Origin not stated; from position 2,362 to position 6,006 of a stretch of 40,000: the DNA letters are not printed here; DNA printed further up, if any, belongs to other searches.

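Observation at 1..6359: Four-gene operon of membrane-anchored proteins built around a 1114-aa coiled-coil protein: candidate uncharacterised envelope apparatus running off the left edge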

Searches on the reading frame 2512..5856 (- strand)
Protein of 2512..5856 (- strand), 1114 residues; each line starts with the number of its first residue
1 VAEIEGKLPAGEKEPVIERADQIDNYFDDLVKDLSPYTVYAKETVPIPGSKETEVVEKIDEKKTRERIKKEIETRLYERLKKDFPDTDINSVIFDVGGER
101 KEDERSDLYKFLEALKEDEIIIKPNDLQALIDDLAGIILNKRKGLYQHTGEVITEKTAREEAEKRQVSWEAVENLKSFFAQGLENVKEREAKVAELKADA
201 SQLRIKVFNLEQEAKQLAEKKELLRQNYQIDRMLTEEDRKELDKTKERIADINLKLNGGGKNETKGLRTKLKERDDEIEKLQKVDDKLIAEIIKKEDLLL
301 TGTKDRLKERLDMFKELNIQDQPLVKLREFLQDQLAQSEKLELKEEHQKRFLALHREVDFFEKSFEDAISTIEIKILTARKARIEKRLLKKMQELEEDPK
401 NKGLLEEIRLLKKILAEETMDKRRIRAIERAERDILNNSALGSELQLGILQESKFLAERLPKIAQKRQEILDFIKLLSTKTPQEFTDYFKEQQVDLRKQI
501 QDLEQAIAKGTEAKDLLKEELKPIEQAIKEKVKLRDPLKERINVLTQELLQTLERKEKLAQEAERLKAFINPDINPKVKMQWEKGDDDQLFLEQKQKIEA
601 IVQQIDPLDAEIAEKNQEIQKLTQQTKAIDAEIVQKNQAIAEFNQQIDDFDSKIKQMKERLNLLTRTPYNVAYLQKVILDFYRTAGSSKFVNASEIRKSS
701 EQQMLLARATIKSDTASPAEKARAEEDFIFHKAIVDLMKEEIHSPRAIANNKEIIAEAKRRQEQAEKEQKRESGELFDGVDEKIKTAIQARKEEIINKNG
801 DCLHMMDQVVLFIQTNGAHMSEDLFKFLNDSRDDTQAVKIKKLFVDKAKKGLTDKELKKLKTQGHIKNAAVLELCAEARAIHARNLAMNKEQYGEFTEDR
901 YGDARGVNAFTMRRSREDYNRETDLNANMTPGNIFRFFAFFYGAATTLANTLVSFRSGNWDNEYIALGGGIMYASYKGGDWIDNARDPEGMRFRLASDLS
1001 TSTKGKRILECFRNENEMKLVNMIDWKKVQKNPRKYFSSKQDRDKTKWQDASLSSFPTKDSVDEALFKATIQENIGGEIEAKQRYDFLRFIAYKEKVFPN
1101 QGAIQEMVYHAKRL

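Call 6: search_protein_families(library=pfam, proteins=[window:2512-5856:-], max_evalue=1)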
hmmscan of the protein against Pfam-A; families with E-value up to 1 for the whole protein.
window:2512-5856:- (1114 aa): 2 families
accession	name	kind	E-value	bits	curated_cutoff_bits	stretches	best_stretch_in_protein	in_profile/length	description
PF07954.16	DUF1689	-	0.019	15.7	25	0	227-250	7-30/148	Protein of unknown function (DUF1689)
PF05440.17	MtrB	-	0.063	14.2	27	0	14-39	32-57/94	Tetrahydromethanopterin S-methyltransferase subunit B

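Call 7: search_protein_families(library=ncbifam, proteins=[window:2512-5856:-], max_evalue=1)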
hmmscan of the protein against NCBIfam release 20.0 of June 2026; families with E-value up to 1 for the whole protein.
window:2512-5856:- (1114 aa): 2 families
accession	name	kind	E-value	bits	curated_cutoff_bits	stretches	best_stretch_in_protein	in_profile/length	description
NF052320.1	Cbp1_fam_LP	subfamily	0.00016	21.3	90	1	594-663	114-183/286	Cbp1 family collagen-binding glycoprotein adhesin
TIGR02169.1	SMC_prok_A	equivalog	0.0012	16.6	729.4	1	361-663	169-460/1165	chromosome segregation protein SMC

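Call 103: search_protein_families(library=phrogs, proteins=[window:2512-5856:-], max_evalue=0.01)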
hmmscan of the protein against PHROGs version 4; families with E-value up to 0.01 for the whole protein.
window:2512-5856:- (1114 aa): 3 families
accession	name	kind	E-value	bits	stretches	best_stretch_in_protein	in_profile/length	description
phrog_4876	-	unknown function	0.00044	21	1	608-667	84-143/226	-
phrog_1219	-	tail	0.0019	18.9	1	586-660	65-139/233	tail needle protein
phrog_21066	-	unknown function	0.0024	18.8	1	592-664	88-160/228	-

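Call 104: search_protein_families(library=padloc, proteins=[window:2512-5856:-], max_evalue=0.01)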
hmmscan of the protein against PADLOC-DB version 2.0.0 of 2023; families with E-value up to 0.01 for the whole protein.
window:2512-5856:- (1114 aa): 0 families
